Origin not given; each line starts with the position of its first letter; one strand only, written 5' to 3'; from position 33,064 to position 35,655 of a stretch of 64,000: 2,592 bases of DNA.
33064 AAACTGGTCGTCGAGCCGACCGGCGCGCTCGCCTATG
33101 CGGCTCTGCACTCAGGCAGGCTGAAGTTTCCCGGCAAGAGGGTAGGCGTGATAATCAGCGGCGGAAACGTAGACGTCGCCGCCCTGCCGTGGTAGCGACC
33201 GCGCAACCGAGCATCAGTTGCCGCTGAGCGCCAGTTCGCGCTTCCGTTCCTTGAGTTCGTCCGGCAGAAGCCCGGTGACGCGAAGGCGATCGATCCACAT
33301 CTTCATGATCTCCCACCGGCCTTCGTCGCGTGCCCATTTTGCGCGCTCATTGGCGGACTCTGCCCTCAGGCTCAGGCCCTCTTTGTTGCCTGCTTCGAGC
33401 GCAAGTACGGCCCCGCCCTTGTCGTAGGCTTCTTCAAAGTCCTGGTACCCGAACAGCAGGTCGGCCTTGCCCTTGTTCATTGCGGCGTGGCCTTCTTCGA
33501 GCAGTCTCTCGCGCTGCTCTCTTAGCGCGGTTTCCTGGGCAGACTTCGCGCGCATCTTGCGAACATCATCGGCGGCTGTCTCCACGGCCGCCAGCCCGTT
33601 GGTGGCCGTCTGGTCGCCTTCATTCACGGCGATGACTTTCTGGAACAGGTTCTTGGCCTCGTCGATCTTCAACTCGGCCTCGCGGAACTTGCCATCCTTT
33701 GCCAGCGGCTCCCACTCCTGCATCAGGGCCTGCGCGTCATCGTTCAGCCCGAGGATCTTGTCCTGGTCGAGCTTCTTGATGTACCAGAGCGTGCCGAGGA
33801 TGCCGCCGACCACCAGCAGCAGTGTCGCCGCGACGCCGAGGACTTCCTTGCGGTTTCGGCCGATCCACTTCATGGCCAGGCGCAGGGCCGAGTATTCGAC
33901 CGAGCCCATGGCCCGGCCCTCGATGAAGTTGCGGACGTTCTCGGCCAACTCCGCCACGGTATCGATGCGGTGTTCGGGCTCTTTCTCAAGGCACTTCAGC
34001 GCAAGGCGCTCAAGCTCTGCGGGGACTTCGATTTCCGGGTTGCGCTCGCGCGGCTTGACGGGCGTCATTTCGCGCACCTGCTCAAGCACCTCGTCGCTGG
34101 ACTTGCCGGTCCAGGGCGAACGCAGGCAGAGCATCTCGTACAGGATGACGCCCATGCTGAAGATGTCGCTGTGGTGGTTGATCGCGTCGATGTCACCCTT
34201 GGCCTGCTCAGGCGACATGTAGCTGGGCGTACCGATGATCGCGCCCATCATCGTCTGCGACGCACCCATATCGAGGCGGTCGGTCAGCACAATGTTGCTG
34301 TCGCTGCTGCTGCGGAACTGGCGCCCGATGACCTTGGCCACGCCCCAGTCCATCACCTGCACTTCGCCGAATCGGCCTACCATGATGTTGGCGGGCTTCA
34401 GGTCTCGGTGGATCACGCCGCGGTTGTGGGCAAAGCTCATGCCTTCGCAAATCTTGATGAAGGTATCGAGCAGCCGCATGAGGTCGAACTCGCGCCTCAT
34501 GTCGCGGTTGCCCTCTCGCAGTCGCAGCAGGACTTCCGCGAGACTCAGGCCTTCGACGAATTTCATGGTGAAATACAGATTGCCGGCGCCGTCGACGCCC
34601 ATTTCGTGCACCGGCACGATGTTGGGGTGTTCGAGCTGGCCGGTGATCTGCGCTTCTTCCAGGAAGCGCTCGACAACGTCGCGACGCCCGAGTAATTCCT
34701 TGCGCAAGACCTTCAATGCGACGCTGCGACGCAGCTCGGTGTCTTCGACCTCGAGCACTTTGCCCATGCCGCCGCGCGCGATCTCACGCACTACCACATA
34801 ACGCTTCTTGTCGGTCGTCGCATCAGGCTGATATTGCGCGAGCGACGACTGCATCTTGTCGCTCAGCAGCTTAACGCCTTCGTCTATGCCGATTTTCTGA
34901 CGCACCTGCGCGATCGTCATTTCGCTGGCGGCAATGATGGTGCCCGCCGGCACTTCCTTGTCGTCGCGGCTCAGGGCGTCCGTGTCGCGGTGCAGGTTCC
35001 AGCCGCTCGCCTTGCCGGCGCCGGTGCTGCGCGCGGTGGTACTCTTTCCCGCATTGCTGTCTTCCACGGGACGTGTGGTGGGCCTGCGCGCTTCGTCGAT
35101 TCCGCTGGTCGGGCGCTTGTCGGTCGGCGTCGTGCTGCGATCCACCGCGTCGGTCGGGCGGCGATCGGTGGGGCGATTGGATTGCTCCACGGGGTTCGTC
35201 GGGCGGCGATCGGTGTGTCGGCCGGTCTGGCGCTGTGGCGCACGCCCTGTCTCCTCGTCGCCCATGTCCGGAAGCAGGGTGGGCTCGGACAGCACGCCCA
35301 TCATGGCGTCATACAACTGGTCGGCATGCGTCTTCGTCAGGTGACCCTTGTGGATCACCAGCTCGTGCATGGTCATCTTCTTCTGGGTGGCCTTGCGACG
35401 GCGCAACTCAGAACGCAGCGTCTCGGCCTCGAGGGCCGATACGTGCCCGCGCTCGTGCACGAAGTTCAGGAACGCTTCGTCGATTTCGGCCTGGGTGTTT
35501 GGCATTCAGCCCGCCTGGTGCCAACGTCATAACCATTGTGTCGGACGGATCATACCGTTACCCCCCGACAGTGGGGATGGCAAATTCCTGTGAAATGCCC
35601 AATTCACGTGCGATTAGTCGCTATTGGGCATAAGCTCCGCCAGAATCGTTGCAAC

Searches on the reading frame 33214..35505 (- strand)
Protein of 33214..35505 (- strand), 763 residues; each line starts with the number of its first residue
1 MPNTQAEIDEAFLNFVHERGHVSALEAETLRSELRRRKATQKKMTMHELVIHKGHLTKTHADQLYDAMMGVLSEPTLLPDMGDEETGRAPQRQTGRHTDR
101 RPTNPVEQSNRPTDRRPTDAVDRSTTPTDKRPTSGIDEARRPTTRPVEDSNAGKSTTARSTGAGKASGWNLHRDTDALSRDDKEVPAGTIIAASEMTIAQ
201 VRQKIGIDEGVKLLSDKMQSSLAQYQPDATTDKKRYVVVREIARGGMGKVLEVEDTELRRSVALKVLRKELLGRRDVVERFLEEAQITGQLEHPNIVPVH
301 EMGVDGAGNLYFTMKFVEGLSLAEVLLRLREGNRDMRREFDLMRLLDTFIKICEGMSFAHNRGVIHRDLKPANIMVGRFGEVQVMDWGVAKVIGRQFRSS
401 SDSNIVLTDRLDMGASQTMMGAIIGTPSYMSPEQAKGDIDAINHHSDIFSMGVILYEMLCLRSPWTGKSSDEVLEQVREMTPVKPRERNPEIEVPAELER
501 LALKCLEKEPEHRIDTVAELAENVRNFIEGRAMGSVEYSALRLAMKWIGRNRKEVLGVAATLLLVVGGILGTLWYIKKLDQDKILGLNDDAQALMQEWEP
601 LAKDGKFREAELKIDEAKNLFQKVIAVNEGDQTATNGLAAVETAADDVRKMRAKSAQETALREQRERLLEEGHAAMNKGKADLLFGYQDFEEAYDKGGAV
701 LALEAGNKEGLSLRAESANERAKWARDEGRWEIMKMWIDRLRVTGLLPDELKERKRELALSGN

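Call 74: search_protein_families(library=pfam, proteins=[window:33214-35505:-], max_evalue=0.0001)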
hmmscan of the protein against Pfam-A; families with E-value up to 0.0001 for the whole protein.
window:33214-35505:- (763 aa): 2 families
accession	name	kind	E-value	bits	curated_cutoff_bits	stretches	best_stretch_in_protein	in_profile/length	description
PF00069.31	Pkinase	-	8.2e-42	143.8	31.7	1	236-515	1-253/263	Protein kinase domain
PF07714.23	PK_Tyr_Ser-Thr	-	9.7e-32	110.7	23.1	1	239-515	4-250/258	Protein tyrosine and serine/threonine kinase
